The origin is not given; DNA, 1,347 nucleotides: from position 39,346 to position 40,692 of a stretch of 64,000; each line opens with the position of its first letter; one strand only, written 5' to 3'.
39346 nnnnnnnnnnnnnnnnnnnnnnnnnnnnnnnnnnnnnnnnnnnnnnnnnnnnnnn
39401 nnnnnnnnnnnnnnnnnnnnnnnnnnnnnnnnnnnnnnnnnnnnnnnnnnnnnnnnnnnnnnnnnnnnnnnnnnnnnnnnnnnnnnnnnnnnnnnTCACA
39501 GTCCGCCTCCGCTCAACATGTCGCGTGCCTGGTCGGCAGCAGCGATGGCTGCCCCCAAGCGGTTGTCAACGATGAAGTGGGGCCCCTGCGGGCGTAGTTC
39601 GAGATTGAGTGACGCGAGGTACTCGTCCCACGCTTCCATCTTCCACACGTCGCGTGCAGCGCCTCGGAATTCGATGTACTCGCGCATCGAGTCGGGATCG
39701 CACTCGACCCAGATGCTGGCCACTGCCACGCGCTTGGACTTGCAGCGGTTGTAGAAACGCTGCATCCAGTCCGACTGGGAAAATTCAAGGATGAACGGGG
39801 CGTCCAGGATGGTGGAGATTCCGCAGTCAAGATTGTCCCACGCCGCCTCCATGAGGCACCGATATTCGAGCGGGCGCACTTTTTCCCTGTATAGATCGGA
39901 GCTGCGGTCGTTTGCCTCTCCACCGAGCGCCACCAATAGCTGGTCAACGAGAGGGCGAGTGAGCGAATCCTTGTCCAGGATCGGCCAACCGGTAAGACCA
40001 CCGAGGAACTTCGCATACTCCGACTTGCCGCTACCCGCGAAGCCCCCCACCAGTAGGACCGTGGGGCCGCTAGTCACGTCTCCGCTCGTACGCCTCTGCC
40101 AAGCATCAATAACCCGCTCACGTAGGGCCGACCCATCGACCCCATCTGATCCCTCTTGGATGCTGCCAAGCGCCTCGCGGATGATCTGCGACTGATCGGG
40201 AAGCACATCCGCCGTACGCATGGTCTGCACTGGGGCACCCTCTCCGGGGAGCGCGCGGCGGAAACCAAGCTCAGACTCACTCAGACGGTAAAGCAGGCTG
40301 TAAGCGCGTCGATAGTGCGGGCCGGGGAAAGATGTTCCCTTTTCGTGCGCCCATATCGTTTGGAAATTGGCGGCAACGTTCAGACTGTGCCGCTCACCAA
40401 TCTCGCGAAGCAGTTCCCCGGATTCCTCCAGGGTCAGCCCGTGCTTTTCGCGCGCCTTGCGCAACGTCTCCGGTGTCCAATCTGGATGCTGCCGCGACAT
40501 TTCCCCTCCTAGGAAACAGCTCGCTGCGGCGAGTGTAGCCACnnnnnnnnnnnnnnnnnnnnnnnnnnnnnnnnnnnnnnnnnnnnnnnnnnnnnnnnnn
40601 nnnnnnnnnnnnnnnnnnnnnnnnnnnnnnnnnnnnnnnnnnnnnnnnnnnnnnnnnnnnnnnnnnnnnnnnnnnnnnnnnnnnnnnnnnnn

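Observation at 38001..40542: Low-GC three-gene cassette on AICE-2 of unknown function: HTH-P-loop kinase, guanylate-kinase/PhnN-like kinase, NAD(P)-binding dehydrogenase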

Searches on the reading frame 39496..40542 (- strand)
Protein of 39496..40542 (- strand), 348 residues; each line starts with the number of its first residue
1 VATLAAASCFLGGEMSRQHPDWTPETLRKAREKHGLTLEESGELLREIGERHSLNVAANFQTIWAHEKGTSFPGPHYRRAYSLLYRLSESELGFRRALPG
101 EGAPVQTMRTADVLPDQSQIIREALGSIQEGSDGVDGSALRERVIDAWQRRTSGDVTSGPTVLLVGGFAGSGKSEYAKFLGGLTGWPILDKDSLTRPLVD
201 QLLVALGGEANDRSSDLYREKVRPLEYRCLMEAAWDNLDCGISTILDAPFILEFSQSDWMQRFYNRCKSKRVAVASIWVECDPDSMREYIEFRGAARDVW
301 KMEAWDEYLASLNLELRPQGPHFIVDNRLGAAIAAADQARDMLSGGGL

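Call 3: search_protein_families(library=pfam, proteins=[window:39496-40542:-], max_evalue=0.1)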
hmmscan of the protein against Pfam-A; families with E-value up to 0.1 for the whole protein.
window:39496-40542:- (348 aa): 2 families
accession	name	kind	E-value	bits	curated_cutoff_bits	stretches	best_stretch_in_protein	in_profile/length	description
PF13671.12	AAA_33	-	8.4e-12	46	27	1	162-312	1-140/143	AAA domain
PF06414.18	Zeta_toxin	-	0.035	14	22.3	0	158-180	14-36/199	Zeta toxin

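Call 4: search_protein_families(library=ncbifam, proteins=[window:39496-40542:-], max_evalue=0.1)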
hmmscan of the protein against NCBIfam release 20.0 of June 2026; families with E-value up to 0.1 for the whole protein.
window:39496-40542:- (348 aa): 1 family
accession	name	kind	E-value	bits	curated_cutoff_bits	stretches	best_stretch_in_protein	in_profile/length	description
NF040667.1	hom_kin_desulfo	exception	0.052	13.4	197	1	162-195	3-35/163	homoserine kinase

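Call 5: search_protein_families(library=padloc, proteins=[window:39496-40542:-], max_evalue=0.1)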
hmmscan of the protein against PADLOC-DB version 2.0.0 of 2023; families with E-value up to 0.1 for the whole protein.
window:39496-40542:- (348 aa): 0 families

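Call 13: find_homologous_proteins(query=window:39496-40500:-)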
Query window:39496-40500:- (334 aa): 335 proteins with E <= 0.001 among 8000 candidates; the best 120 are listed.
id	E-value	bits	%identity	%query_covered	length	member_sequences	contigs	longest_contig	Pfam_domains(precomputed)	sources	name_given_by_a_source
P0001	6.8e-225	763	100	100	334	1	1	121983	PF13671.13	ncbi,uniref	ncbi:putative kinase/transcriptional regulator with XRE-family HTH domain [Streptacidiphilus sp. MAP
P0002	2.8e-192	656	84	100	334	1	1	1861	PF13671.13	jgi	jgi:predicted kinase/transcriptional regulator with XRE-family HTH domain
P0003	5.0e-186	636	82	100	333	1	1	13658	PF13671.13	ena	-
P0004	2.9e-185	633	80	100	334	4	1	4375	PF13671.13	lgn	-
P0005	2.1e-184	630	82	100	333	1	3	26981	PF13671.13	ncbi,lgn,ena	-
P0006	7.1e-183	625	80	100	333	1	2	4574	PF13671.13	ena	-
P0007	1.1e-178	612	77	100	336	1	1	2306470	PF13671.13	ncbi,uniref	ncbi:AAA family ATPase [Streptomyces sp. E11-3]|uniref:AAA family ATPase n=1 Tax=Streptomyces sp. E1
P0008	3.5e-177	607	76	100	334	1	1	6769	PF13671.13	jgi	jgi:predicted kinase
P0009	8.0e-176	602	76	100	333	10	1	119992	PF13671.13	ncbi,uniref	ncbi:AAA family ATPase [Kitasatospora sp. NPDC058048]|uniref:AAA family ATPase n=1 Tax=Kitasatospora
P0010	1.3e-175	601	78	100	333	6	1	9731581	PF13671.13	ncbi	ncbi:AAA family ATPase [Kitasatospora sp. cg17-2]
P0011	1.0e-174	599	76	100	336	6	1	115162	PF13671.13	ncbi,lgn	ncbi:AAA family ATPase [Streptomyces sp. NPDC003943]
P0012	2.7e-174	597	78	100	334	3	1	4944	PF13671.13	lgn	-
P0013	3.4e-174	597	76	100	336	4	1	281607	PF13671.13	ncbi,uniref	ncbi:AAA family ATPase [Streptomyces sp. NPDC058579]|uniref:AAA family ATPase n=1 Tax=Streptomyces s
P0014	1.4e-173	595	76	100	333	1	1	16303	PF13671.13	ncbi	-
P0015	1.8e-173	594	76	100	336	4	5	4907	PF13671.13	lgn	-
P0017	2.5e-173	594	74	100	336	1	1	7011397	PF13671.13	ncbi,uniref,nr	ncbi:AAA family ATPase [Streptomyces sp. NBC_01264]|uniref:AAA family ATPase n=1 Tax=Streptomyces sp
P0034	2.3e-168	578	73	100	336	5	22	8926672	PF13671.13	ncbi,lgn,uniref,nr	ncbi:ATP-binding protein [Streptomyces sp. Je 1-4]|uniref:AAA family ATPase n=1 Tax=Streptomyces Tax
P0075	8.9e-120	418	54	99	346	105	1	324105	PF13671.13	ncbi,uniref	ncbi:AAA family ATPase [Streptomyces griseofuscus]|uniref:AAA family ATPase n=1 Tax=Streptomyces gri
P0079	3.2e-119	416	56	99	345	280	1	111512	PF13671.13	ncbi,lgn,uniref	ncbi:AAA family ATPase [Streptomyces sp. NPDC093260]|uniref:AAA family ATPase n=1 Tax=Streptomyces s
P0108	6.0e-116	405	55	98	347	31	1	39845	PF13671.13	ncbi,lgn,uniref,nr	ncbi:Predicted kinase [Streptosporangium subroseum]|uniref:Predicted kinase n=1 Tax=Streptosporangiu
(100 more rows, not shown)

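Call 15: find_related_loci(query=A1, collection=genome_contigs, flank=10000)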
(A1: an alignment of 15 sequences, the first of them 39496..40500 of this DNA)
Query A1 (334 aa) in genome_contigs; peptide patterns used: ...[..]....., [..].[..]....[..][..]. (x = any residue, [..] = any of these).
598 stretches matched a pattern (row limit reached: there are more); 553 encode a relative of the query (tblastn E <= 1e-3); the best 80 are kept; 80 distinct loci.
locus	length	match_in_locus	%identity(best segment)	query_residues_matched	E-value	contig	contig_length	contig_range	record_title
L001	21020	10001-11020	77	1-334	0e+0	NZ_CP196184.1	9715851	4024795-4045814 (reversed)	Streptomyces sp. HUAS TT11 chromosome, complete genome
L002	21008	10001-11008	77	1-334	0e+0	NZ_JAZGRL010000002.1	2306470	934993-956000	Streptomyces sp. E11-3 scaffold2, whole genome shotgun sequence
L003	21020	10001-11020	76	1-334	7e-179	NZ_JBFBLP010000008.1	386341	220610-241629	Streptomyces sp. NPDC079141 NPDC079141_65_F9.ctg-0008, whole genome shotgun sequence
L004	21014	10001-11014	75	1-334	9e-177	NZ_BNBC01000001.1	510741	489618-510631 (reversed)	Streptomyces spiralis strain JCM 3302 sequence001, whole genome shotgun sequence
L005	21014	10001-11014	75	1-334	1e-176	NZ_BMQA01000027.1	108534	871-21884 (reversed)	Streptomyces brasiliensis strain JCM 3086 sequence027, whole genome shotgun sequence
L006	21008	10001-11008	75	1-334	2e-176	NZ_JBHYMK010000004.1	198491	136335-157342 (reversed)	Streptomyces sp. NPDC058872 NPDC058872_350_F10.ctg-0004, whole genome shotgun sequence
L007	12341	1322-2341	75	1-334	2e-176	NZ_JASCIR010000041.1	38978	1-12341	Streptomyces solicavernae strain B-S-A8 41, whole genome shotgun sequence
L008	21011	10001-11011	75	1-334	4e-176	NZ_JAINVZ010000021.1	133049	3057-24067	Streptantibioticus parmotrematis strain Ptm05 21, whole genome shotgun sequence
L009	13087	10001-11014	75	1-334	8e-176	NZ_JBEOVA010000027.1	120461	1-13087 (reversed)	Streptomyces sp. NPDC002896 NPDC002896_9_D8.ctg-0027, whole genome shotgun sequence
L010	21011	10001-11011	76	1-334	1e-175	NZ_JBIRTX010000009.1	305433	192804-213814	Streptomyces sp. NPDC020681 NPDC020681_139_A3.ctg-0009, whole genome shotgun sequence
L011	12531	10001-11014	74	1-334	9e-176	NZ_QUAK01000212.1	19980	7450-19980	Streptomyces triticagri strain NEAU-YY421 C1503, whole genome shotgun sequence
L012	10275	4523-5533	74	1-334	1e-175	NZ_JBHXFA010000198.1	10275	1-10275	Streptomyces sp. NPDC127084 NPDC127084_T49_E9.ctg-0198, whole genome shotgun sequence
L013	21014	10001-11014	74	1-334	2e-175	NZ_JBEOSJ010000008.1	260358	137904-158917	Streptomyces sp. NPDC096193 NPDC096193_221_B6.ctg-0008, whole genome shotgun sequence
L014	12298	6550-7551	74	1-334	2e-174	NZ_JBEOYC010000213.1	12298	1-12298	Streptomyces sp. NPDC001982 NPDC001982_10_A2.ctg-0213, whole genome shotgun sequence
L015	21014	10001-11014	75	1-334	2e-173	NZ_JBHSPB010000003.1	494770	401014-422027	Streptomyces gamaensis strain CGMCC 4.7304 spades_K_17_127_3, whole genome shotgun sequence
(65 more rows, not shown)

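Call 21: search_solved_structures(query=A1, max_evalue=1, show_alignments=2)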
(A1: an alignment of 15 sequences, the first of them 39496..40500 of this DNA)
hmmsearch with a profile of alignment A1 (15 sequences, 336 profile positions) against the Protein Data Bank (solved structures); distinct sequences matched with E-value up to 1: 11.
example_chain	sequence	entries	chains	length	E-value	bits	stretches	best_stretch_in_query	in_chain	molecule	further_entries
2l82_A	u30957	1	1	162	0.072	15.2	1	234-302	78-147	DESIGNED PROTEIN OR32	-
1uf9_A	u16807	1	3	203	0.12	14.4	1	143-184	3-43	TT1252 protein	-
3lw7_A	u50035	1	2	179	0.25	13.4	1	150-177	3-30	Adenylate kinase related protein (AdkA-like)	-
3h0k_A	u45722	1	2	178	0.29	13.2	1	150-177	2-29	UPF0200 protein SSO1041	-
6c2u_A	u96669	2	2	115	0.32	13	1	134-172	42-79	phosphate-loop protein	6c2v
7mhb_A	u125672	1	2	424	0.32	13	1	127-178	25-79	ATP-dependent protease ATPase subunit HslU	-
8bms_A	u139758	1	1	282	0.61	12.1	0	154-184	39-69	Energy-coupling factor transporter ATP-binding protein EcfA1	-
8bmr_A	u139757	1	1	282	0.61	12.1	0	154-184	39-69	Energy-coupling factor transporter ATP-binding protein EcfA1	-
5d3m_A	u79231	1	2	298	0.7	11.9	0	154-184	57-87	Energy-coupling factor transporter ATP-binding protein EcfA1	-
5jsz_A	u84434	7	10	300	0.71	11.9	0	154-184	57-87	Energy-coupling factor transporter ATP-binding protein EcfA1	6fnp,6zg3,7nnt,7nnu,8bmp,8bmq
9m1q_A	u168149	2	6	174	0.75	11.8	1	147-226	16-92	Nucleotide-binding protein Rv1421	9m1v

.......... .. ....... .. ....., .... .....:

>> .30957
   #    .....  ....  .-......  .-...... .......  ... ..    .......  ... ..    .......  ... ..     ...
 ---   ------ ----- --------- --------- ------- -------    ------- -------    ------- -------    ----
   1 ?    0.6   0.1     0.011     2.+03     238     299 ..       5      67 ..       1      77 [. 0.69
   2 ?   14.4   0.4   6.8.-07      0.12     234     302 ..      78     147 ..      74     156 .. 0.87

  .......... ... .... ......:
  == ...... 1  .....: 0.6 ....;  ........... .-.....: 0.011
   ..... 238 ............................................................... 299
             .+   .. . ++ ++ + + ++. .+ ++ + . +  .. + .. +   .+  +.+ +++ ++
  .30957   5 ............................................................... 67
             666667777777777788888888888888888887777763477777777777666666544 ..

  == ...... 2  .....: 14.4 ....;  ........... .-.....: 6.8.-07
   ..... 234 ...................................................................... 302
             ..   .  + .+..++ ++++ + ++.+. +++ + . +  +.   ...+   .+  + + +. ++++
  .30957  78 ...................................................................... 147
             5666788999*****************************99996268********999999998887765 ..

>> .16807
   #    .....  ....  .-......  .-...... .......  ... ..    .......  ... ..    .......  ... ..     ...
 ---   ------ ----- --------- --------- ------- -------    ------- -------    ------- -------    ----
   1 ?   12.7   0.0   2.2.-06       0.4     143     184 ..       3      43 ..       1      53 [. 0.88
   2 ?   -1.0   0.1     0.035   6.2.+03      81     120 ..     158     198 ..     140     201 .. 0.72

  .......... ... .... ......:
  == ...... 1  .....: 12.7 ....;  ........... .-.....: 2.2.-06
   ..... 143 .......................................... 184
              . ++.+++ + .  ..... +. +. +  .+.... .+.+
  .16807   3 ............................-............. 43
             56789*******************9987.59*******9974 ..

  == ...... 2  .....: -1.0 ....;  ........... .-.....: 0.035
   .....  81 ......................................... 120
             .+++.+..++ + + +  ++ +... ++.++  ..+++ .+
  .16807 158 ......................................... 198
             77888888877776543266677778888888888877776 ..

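Call 26: find_encoding_contigs(protein=P0075, flank=10000, max_places=3)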
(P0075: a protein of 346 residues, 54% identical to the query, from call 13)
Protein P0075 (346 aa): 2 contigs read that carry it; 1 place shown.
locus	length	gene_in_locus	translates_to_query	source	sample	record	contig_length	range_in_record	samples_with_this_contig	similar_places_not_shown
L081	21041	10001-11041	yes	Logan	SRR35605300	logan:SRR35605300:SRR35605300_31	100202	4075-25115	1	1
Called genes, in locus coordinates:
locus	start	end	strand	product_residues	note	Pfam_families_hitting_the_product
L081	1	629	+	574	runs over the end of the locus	PF00133:tRNA-synt_1 (weak), PF09334:tRNA-synt_1g, PF08264:Anticodon_1 (weak), PF19303:Anticodon_3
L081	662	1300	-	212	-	PF00300:His_Phos_1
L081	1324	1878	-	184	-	PF05050:Methyltransf_21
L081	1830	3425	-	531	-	-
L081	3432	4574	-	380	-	PF13528:Glyco_trans_1_3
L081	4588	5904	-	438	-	PF20254:DMFA2_C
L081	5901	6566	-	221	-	PF05401:NodS (weak), PF13489:Methyltransf_23, PF00398:RrnaAD (weak), PF13847:Methyltransf_31 (weak), PF08241:Methyltransf_11, PF08242:Methyltransf_12, PF13649:Methyltransf_25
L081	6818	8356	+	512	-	PF01381:HTH_3 (weak), PF12844:HTH_19 (weak), PF13560:HTH_31 (weak)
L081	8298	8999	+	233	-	PF02834:LigT_PEase (faint), PF13563:2_5_RNA_ligase2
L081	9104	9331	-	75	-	PF01381:HTH_3 (weak)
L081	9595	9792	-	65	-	-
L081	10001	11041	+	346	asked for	PF13671:AAA_33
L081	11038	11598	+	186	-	PF07931:CPT (weak)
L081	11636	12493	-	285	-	PF09130:DUF1932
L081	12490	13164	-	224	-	PF00702:Hydrolase, PF12710:HAD, PF13419:HAD_2, PF13242:Hydrolase_like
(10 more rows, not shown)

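Call 27: find_encoding_contigs(protein=P0108, flank=10000, max_places=3)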
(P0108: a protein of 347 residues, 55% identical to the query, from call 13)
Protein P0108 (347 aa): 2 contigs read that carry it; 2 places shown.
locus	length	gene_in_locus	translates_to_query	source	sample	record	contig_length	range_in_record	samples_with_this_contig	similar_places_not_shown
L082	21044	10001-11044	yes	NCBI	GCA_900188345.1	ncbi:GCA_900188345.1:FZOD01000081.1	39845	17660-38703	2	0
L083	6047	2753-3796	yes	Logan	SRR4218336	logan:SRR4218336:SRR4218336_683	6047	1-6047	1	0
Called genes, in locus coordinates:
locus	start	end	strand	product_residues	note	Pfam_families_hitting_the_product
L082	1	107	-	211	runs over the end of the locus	PF00072:Response_reg, PF00196:GerE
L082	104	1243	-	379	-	PF07730:HisKA_3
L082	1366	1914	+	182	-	-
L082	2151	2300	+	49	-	-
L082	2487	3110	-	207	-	-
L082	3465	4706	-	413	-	PF14659:Phage_int_SAM_3, PF00589:Phage_integrase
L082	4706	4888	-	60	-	PF12728:HTH_17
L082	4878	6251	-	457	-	PF20199:RepSA, PF23343:REP_ORF2-G2P (weak)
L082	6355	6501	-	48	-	-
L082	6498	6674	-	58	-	-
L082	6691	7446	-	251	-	PF10935:DUF2637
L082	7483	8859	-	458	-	PF01580:FtsK_SpoIIIE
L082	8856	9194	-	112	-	-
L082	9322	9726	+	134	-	PF00392:GntR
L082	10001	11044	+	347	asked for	PF13671:AAA_33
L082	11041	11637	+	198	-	-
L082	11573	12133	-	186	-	-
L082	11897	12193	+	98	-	-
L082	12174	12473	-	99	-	-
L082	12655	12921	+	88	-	PF00392:GntR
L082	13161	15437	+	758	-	PF01381:HTH_3, PF13371:TPR_9 (faint), PF13560:HTH_31, PF13191:AAA_16, PF07719:TPR_2 (faint), PF13424:TPR_12 (weak)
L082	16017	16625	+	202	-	-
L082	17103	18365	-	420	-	PF02810:SEC-C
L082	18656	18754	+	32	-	-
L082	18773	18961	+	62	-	-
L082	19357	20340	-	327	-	-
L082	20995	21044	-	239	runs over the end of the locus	-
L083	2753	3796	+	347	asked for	PF13671:AAA_33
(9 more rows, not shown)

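Call 29: search_dna_similar(query=window:39496-40500:-, collection=plasmids, mode=protein, max_rows=30)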
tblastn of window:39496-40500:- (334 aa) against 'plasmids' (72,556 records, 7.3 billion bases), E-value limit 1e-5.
Records with a match: 102; places in all: 105; records where one place covers at least 80% of the query: 70.
Best place of each record, by identity: <60% 102.
By first word of the organism name: Streptomyces 70; Mycetohabitans 9; Synechocystis 5; Rhodococcus 4; Amycolatopsis 3; Curtobacterium 3; Herbiconiux 2; Kitasatospora 1; Nonomuraea 1; Pseudonocardia 1; and 3 more.
By predicted mobility (MOB-suite, as given by PLSDB): non-mobilizable 68; mobilizable 34.
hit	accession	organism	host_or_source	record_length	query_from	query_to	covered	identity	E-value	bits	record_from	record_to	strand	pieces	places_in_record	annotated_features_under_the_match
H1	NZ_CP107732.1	Streptomyces canus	-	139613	4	329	98%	56.8%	3e-104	342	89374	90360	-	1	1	AAA family ATPase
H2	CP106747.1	Streptomyces sp. AD2-2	cell culture,topsoil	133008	4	329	92%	59.7%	4e-87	348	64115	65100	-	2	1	none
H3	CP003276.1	Streptomyces hygroscopicus subsp. jinggangensis 5008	-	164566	8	331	97%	56.3%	4e-102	336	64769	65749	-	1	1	putative P-loop ATPase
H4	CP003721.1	Streptomyces hygroscopicus subsp. jinggangensis TL01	-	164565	8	331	97%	56.3%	4e-102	336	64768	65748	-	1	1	putative P-loop ATPase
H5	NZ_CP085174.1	Streptomyces longhuiensis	plant,whole organism,soil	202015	1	316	95%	57.4%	2e-103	339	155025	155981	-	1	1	AAA family ATPase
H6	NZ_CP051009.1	Streptomyces griseofuscus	-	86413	1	316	95%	57.1%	4e-105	344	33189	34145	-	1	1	AAA family ATPase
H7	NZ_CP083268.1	Streptomyces sp. A144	-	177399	1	316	95%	56.7%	2e-103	340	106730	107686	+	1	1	AAA family ATPase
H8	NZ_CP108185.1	Streptomyces virginiae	-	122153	1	316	95%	56.7%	3e-103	338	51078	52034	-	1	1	AAA family ATPase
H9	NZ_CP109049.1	Streptomyces sp. NBC_00637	-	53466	1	316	95%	56.7%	5e-103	338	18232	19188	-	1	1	AAA family ATPase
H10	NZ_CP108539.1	Streptomyces sp. NBC_01217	-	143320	1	316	95%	56.7%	6e-102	335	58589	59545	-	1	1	AAA family ATPase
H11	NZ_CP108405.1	Kitasatospora sp. NBC_01302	-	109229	1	316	95%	56.4%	4e-104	341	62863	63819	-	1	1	AAA family ATPase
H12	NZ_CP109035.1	Streptomyces longwoodensis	-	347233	1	316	95%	56.4%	6e-103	338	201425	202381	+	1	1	AAA family ATPase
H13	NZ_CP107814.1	Streptomyces longwoodensis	-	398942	1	316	95%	56.4%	6e-103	338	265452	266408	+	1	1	AAA family ATPase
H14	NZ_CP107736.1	Streptomyces longwoodensis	-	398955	1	316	95%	56.4%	6e-103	338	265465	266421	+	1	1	AAA family ATPase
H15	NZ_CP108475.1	Streptomyces sp. NBC_01255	-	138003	1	316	95%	56.4%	2e-101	334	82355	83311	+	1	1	AAA family ATPase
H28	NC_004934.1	Streptomyces violaceoruber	-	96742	8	316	93%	57.1%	2e-102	336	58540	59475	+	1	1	AAA family ATPase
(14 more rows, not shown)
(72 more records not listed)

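Call 30: search_dna_similar(query=window:39496-40500:-, collection=phages, mode=protein, max_rows=20)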
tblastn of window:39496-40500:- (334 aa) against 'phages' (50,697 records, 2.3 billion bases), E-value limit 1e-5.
Records with a match: 2; places in all: 2; records where one place covers at least 80% of the query: 0.
Best place of each record, by identity: <60% 2.
By first word of the organism name: Bacteriophage 2.
By host as written in the record: - 2.
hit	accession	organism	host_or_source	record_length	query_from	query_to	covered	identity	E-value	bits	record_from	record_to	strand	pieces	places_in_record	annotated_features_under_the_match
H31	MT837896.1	Bacteriophage sp.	human fecal samples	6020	148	302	46%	30.1%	2e-15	83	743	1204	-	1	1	record has no annotation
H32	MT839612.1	Bacteriophage sp.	human fecal samples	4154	192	302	33%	31.5%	1e-14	81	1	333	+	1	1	record has no annotation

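Call 31: get_annotated_region(hit=H28, flank=8000)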
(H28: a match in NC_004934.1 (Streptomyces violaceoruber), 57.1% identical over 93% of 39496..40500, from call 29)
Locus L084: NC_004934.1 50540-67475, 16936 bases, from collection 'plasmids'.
description: Streptomyces violaceoruber plasmid pSV2, complete sequence
organism: Streptomyces violaceoruber (NCBI taxid 1935)
taxonomy: Bacteria; Actinomycetota; Actinomycetes; Kitasatosporales; Streptomycetaceae; Streptomyces; Streptomyces violaceoruber
host: -; source: -; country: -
typing (MOB-suite, as given by PLSDB): mobilizable; replicon rep_cluster_1879,rep_cluster_1910; relaxase MOBF
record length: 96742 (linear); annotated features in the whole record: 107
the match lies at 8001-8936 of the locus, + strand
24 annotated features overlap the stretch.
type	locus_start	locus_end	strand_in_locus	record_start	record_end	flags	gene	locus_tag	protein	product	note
CDS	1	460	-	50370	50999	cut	-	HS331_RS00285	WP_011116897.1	hypothetical protein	-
CDS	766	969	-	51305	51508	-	-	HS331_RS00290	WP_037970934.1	hypothetical protein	-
CDS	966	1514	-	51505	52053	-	-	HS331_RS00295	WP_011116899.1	hypothetical protein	-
CDS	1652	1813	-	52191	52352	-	-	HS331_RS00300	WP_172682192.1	hypothetical protein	-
CDS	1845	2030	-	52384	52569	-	-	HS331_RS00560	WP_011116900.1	hypothetical protein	-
CDS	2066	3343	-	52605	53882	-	-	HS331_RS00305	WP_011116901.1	DUF2637 domain-containing protein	-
CDS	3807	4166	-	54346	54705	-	-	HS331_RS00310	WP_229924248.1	hypothetical protein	-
CDS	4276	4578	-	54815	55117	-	-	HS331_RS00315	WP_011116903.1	WhiB family transcriptional regulator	-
CDS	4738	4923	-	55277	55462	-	-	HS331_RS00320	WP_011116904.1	hypothetical protein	-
CDS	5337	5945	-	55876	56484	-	-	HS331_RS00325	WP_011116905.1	hypothetical protein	-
CDS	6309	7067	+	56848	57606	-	-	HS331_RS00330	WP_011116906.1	GntR family transcriptional regulator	-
CDS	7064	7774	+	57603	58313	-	-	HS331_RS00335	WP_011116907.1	ATP-binding protein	-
CDS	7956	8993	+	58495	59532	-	-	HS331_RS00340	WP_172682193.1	AAA family ATPase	-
CDS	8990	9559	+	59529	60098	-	-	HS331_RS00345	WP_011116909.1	guanylate kinase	-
CDS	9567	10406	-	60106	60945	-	-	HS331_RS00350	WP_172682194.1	NAD(P)-dependent oxidoreductase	-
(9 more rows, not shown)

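Call 32: predict_structure(alignment_id=A1)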
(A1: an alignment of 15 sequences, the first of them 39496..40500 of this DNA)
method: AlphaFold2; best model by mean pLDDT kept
length: 334 residues; sequences in the alignment: 15
mean_pLDDT: 80.3   pTM: 0.70
mean pLDDT of the five models: 80.3, 79.3, 76.6, 72.7, 72.1
residues with pLDDT >= 90: 66; 70-90: 220; 50-70: 27; < 50: 21
segments of 3 or more residues with pLDDT < 50: 1-3, 88-101, 332-334
pLDDT, mean of each block of 10 residues (from residue 1): 63 91 92 83 89 89 85 82 58 35 70 85 82 72 75 87 88 84 87 84 86 87 90 75 85 90 89 82 79 86 86 77 72 42
secondary structure, 60 per line:
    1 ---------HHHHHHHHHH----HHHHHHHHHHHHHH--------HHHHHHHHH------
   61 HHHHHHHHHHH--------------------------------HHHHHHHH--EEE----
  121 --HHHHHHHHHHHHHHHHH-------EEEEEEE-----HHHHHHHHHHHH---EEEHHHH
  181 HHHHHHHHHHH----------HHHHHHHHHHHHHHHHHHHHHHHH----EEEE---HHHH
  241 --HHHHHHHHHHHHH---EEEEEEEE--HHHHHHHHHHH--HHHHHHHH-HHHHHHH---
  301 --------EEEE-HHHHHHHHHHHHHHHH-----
elements in order: H10-19 H24-37 H46-54 H61-71 H104-111 E114-116 H123-139 E147-153 H159-170 E174-176 H177-191 H202-225 E230-233 H237-240 H243-255 E259-266 H269-279 H282-289 H291-297 E309-312 H314-329
